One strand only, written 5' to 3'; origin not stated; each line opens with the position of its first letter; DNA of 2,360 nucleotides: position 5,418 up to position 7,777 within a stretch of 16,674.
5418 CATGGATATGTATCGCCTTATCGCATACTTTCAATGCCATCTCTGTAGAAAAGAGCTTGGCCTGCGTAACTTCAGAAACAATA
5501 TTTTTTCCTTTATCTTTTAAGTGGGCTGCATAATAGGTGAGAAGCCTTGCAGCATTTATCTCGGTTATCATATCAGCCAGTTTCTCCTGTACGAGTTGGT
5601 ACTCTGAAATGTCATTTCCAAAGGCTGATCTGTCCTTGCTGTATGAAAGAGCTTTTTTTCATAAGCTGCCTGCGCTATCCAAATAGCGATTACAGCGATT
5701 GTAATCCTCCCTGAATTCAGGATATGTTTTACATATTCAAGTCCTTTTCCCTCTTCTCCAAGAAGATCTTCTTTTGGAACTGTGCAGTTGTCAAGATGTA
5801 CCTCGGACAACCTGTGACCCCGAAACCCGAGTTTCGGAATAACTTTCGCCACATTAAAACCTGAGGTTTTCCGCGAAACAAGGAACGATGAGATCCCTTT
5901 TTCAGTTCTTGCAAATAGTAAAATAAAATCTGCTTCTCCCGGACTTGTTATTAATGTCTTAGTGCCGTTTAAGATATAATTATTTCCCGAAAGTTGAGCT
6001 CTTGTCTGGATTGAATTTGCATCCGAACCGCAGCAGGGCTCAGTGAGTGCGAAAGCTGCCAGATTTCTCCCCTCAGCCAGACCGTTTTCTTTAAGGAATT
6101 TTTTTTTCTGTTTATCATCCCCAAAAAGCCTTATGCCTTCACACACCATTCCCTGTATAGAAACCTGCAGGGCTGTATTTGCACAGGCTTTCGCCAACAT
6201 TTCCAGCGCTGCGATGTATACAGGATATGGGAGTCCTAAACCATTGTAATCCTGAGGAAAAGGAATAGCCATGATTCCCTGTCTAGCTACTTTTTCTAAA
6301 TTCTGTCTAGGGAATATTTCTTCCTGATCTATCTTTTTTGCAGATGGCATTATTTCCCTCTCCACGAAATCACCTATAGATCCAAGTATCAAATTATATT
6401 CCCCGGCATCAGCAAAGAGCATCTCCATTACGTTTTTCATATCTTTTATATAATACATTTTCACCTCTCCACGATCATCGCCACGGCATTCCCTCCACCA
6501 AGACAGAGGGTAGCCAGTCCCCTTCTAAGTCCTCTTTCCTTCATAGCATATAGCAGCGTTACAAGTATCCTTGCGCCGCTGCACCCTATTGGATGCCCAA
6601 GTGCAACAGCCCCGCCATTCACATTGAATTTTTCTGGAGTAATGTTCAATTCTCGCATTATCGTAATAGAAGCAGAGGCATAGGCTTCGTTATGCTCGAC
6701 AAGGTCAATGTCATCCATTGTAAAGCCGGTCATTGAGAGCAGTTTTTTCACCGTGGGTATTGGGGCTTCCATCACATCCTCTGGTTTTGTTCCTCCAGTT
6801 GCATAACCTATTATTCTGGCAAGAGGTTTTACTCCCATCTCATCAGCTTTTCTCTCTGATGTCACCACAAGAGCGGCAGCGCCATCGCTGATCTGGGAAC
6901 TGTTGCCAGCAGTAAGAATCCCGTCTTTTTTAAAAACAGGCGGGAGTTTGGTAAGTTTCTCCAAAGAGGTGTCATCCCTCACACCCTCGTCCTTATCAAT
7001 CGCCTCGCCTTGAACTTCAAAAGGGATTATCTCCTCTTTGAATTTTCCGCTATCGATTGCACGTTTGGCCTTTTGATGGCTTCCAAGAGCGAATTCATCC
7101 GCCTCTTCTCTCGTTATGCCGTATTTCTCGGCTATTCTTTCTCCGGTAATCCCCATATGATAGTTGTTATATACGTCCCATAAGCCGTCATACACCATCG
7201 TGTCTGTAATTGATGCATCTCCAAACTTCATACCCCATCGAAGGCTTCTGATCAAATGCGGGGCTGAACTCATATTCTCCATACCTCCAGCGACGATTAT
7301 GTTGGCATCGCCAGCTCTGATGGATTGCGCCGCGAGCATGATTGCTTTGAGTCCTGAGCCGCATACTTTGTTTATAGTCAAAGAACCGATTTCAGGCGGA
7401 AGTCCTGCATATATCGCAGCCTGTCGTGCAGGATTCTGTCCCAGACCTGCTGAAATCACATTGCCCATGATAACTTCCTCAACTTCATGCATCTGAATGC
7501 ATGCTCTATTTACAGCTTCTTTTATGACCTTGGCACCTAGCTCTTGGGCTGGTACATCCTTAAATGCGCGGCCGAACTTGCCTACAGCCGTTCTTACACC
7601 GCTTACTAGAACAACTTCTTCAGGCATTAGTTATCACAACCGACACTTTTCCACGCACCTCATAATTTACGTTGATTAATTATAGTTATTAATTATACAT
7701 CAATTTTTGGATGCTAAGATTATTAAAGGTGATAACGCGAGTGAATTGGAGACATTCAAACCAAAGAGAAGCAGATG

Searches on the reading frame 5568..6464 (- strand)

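Call 74: search_protein_families(library=pfam, proteins=[window:5568-6464:-], max_evalue=0.001)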
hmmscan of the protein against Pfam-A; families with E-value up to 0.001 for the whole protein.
window:5568-6464:- (298 aa): 2 families
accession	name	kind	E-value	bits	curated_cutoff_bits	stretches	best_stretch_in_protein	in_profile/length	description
PF02771.21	Acyl-CoA_dh_N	-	2.3e-22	79.9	22.9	1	25-125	6-107/113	Acyl-CoA dehydrogenase, N-terminal domain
PF02770.24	Acyl-CoA_dh_M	-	9e-22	77.5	33.3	1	137-227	1-97/97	Acyl-CoA dehydrogenase, middle domain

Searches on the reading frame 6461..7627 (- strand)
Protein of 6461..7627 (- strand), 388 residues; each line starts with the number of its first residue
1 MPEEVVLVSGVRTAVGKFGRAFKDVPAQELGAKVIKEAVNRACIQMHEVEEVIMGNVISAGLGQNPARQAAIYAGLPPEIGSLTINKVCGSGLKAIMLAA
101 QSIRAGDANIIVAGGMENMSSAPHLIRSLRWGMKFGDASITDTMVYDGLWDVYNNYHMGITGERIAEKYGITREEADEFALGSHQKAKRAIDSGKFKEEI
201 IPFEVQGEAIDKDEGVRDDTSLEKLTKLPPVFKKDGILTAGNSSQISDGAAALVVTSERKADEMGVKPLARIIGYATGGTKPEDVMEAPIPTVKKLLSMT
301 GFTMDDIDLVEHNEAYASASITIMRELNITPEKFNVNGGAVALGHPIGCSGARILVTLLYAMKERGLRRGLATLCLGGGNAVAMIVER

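Call 74: search_protein_families(library=pfam, proteins=[window:6461-7627:-], max_evalue=0.001)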
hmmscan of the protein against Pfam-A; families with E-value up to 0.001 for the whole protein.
window:6461-7627:- (388 aa): 3 families
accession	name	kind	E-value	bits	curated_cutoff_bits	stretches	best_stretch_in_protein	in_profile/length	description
PF00108.29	Thiolase_N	-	3.1e-100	335.3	26.4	1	5-258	1-259/260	Thiolase, N-terminal domain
PF02803.24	Thiolase_C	-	6.5e-44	149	27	1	267-388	2-123/123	Thiolase, C-terminal domain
PF00109.32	ketoacyl-synt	-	1.8e-07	31.5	20.8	1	82-128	167-213/252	Beta-ketoacyl synthase, N-terminal domain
